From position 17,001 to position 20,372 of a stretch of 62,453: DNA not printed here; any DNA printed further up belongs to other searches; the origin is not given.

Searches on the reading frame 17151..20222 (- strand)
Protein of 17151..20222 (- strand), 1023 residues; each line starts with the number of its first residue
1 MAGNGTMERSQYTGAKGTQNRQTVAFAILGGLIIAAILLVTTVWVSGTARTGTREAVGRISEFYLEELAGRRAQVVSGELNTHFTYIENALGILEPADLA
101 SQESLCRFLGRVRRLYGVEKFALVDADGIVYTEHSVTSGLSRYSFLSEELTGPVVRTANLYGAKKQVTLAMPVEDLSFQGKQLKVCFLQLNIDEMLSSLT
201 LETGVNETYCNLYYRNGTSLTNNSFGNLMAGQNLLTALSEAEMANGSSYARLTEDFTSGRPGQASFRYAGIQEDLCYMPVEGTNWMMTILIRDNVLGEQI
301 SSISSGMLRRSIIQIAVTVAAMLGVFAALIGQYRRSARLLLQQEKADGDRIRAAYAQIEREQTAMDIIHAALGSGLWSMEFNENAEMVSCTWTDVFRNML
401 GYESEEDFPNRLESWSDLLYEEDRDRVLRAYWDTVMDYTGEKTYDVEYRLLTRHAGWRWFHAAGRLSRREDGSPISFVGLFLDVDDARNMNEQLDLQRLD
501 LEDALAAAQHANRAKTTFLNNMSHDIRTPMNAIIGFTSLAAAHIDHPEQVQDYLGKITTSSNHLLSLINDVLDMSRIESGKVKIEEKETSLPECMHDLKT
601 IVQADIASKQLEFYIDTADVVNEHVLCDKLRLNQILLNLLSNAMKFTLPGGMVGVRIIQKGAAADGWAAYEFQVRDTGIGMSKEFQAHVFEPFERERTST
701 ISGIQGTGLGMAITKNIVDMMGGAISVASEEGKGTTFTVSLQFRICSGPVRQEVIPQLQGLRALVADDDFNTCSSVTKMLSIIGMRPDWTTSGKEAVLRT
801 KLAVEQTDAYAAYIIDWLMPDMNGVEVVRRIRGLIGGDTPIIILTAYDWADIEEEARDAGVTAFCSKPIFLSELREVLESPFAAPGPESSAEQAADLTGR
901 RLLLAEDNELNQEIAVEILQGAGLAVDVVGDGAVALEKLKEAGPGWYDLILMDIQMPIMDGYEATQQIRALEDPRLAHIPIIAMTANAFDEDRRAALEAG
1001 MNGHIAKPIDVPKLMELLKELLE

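Call 98: search_protein_families(library=pfam, proteins=[window:17151-20222:-], max_evalue=0.00001)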
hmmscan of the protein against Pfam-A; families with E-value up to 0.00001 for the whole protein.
window:17151-20222:- (1023 aa): 4 families
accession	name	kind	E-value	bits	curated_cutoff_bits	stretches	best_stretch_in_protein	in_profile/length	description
PF00072.30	Response_reg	-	2.3e-42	144.1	30.2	2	903-1018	2-110/111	Response regulator receiver domain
PF02518.31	HATPase_c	-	1.6e-27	96.6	26.4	1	628-743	2-109/111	Histidine kinase-, DNA gyrase B-, and HSP90-like ATPase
PF00512.31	HisKA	-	7.6e-20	71.2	26.9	1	514-580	1-66/66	His Kinase A (phospho-acceptor) domain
PF08447.18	PAS_3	-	2.5e-17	63.3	25.6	1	391-479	3-87/89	PAS fold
